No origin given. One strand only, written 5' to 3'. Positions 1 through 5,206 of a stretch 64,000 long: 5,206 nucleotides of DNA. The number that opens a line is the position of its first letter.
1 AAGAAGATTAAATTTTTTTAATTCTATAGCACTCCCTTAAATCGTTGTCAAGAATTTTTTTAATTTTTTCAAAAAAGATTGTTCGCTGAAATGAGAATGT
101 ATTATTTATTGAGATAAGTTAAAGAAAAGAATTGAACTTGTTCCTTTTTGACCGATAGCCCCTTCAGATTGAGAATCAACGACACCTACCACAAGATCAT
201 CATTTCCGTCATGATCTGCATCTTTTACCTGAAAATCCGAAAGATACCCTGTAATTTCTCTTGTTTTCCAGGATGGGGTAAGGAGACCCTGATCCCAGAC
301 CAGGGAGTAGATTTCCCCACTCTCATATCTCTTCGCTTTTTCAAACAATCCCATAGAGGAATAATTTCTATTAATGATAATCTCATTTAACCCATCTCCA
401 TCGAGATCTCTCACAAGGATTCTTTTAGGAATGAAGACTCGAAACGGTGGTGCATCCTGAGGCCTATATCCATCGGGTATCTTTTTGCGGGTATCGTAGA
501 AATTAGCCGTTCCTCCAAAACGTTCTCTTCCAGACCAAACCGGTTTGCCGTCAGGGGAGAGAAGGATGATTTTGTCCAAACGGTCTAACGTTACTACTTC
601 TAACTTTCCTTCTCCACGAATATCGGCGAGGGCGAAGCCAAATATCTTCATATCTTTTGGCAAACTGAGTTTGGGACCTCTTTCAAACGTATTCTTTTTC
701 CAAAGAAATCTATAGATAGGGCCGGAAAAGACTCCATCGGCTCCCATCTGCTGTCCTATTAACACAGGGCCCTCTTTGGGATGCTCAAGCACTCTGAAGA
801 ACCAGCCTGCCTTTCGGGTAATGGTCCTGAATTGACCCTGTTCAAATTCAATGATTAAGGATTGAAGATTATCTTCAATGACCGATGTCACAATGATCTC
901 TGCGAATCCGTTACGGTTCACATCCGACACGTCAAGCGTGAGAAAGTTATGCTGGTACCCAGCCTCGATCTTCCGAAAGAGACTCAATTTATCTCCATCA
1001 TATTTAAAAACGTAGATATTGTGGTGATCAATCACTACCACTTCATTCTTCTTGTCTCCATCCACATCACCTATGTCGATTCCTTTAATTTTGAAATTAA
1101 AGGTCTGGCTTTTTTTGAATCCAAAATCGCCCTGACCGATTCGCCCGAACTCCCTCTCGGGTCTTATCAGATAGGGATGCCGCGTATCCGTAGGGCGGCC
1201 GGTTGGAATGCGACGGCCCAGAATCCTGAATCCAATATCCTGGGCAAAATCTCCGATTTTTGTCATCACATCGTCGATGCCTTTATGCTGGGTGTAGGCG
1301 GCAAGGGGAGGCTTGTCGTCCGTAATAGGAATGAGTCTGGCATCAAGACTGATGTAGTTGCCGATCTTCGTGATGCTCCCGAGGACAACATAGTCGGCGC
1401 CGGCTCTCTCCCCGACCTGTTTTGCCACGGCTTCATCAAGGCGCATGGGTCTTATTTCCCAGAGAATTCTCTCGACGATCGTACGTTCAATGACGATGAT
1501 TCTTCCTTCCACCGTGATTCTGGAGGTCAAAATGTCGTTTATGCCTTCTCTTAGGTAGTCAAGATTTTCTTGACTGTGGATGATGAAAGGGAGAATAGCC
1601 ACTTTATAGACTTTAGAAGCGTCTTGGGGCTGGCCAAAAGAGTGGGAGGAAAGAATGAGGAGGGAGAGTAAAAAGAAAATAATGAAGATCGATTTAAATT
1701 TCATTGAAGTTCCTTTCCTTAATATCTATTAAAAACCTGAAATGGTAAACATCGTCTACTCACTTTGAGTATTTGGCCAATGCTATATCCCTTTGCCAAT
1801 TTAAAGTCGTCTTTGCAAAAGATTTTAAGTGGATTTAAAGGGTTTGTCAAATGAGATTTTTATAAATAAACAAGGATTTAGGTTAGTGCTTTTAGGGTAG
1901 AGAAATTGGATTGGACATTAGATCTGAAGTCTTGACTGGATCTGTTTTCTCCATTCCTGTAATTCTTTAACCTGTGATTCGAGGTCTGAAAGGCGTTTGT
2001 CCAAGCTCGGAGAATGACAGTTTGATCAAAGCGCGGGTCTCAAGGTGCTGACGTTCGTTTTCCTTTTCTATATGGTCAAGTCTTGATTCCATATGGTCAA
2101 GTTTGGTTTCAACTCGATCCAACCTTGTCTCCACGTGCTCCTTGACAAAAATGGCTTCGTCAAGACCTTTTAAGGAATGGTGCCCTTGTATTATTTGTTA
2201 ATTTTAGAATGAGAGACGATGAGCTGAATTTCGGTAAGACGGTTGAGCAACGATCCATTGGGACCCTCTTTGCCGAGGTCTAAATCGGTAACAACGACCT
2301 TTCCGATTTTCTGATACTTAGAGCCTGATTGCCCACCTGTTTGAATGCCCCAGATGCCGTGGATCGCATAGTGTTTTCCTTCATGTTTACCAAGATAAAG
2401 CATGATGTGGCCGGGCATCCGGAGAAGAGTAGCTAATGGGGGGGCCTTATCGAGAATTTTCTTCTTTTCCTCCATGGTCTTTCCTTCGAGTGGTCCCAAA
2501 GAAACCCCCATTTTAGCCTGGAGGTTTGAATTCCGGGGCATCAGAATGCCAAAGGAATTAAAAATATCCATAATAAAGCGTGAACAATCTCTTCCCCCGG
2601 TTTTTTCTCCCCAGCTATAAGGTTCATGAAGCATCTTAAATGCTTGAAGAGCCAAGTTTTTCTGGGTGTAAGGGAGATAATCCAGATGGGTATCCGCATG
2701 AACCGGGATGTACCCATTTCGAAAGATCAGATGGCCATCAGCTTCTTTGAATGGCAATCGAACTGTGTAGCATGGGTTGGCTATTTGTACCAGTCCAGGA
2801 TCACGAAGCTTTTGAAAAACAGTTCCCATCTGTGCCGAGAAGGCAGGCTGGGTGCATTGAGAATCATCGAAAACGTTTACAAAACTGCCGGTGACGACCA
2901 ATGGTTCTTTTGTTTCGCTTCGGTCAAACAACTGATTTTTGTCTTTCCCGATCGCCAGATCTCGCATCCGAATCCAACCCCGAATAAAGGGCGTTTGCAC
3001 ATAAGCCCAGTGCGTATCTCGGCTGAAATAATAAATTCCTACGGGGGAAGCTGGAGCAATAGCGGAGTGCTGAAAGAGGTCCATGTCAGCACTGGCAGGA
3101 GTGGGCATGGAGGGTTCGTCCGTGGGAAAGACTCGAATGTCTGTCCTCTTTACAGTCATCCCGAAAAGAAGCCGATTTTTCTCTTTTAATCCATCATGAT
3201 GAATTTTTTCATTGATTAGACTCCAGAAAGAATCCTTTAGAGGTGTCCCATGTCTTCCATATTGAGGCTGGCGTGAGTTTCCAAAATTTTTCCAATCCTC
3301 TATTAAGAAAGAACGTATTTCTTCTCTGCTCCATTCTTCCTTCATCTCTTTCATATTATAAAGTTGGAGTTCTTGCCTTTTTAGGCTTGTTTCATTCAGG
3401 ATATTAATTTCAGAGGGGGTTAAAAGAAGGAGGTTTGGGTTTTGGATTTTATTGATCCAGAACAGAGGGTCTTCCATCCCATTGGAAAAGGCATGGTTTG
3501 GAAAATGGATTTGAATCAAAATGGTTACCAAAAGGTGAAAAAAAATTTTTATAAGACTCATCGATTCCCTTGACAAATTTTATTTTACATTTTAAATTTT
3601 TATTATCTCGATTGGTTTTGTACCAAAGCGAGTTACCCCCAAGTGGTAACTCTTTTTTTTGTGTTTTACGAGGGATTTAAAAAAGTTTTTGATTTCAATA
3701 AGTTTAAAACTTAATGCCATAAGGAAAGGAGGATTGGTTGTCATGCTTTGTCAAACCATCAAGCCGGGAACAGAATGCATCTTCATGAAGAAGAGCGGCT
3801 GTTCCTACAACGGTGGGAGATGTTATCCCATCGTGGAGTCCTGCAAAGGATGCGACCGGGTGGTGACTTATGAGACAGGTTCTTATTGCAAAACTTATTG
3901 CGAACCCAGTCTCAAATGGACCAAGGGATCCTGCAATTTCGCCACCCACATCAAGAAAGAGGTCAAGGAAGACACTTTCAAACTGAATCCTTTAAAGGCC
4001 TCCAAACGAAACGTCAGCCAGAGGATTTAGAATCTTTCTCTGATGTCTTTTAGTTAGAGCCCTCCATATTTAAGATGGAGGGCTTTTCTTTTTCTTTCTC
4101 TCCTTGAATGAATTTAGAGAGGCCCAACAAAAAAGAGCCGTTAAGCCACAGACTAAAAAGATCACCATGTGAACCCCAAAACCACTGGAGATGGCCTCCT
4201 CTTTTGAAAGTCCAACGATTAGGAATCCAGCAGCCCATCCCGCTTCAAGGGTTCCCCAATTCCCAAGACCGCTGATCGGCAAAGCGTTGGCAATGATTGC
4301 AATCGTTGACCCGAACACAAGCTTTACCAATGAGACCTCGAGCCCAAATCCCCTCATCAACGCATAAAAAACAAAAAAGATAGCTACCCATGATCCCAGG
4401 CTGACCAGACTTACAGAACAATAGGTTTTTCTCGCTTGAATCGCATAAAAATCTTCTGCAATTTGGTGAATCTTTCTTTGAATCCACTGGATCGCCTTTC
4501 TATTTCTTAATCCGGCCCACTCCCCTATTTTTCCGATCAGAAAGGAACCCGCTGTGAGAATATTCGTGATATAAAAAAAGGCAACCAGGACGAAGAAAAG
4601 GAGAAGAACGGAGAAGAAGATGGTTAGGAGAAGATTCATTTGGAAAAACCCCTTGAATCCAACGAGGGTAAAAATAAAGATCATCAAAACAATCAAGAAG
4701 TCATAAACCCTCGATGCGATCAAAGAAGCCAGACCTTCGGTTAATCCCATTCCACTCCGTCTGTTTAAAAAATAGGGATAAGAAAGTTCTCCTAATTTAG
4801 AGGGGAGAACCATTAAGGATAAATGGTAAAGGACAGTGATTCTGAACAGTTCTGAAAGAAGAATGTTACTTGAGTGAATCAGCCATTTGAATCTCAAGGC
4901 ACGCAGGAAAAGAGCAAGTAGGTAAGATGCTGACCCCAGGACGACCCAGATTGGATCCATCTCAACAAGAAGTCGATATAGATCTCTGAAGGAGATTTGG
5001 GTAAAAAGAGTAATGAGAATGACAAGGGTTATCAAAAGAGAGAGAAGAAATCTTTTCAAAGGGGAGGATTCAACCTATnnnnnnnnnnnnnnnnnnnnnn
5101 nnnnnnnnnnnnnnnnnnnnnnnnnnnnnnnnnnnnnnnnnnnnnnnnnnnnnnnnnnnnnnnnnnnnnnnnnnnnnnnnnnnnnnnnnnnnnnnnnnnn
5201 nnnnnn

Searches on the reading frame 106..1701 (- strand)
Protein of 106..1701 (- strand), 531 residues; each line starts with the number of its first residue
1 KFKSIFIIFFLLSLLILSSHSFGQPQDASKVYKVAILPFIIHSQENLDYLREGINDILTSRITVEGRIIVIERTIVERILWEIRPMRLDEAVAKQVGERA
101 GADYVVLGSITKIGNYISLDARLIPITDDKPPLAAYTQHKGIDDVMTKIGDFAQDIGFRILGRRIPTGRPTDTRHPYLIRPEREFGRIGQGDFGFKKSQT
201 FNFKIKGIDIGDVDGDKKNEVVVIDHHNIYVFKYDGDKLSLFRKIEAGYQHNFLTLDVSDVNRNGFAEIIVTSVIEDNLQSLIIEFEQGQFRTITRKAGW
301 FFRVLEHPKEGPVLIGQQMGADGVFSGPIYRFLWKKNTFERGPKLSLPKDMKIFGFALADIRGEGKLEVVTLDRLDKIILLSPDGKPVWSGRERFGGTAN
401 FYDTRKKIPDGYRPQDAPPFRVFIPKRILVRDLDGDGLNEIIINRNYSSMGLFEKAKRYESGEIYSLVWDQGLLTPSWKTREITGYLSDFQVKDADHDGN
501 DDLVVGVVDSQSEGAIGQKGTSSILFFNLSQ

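Call 10: search_protein_families(library=pfam, proteins=[window:106-1701:-], max_evalue=0.00001)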
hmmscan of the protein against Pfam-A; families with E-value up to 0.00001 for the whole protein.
window:106-1701:- (531 aa): 2 families
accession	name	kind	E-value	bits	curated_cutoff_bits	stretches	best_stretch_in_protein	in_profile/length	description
PF13517.12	FG-GAP_3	-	2.1e-18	67.1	26.9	1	212-271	1-61/61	FG-GAP-like repeat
PF01839.29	FG-GAP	-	2.2e-08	34.3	22.1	0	430-465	7-35/37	FG-GAP repeat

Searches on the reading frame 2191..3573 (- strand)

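Call 10: search_protein_families(library=pfam, proteins=[window:2191-3573:-], max_evalue=0.00001)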
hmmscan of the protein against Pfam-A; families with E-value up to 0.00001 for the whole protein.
window:2191-3573:- (460 aa): 2 families
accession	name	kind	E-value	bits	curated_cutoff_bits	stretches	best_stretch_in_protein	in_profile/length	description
PF12913.13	SH3_6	-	1.5e-12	47.3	27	1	161-202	12-53/53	SH3 domain (SH3b1 type)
PF00877.26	NLPC_P60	-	6.7e-09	36.1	23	1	317-398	2-76/105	NlpC/P60 family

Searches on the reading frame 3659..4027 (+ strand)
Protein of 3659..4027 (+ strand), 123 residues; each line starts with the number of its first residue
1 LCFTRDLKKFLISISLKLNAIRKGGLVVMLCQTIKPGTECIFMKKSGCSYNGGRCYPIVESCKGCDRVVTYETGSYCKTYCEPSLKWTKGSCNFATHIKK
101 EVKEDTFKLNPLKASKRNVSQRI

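Call 25: search_protein_families(library=pfam, proteins=[window:3659-4027:+], max_evalue=0.1)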
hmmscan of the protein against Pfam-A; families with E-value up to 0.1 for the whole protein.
window:3659-4027:+ (123 aa): 1 family
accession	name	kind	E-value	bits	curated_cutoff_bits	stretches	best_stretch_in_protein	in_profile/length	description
PF20657.2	DUF6811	-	1.1e-37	128.6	35.8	1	31-117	1-87/88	Family of unknown function (DUF6811)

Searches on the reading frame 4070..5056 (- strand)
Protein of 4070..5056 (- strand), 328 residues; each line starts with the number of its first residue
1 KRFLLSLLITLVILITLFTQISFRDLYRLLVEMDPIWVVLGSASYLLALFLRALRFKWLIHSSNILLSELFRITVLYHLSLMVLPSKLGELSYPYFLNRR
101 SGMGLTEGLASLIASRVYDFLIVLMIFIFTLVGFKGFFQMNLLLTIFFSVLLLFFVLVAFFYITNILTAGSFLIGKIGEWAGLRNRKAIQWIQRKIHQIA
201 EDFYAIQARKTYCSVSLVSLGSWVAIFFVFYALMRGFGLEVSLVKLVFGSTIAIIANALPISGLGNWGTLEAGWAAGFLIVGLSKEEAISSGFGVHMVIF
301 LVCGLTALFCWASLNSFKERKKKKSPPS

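Call 10: search_protein_families(library=pfam, proteins=[window:4070-5056:-], max_evalue=0.00001)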
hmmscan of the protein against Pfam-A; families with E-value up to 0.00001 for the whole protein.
window:4070-5056:- (328 aa): 1 family
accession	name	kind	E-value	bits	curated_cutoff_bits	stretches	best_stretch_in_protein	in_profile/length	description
PF03706.18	LPG_synthase_TM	-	4.4e-35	122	33.4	1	4-304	2-299/302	Lysylphosphatidylglycerol synthase TM region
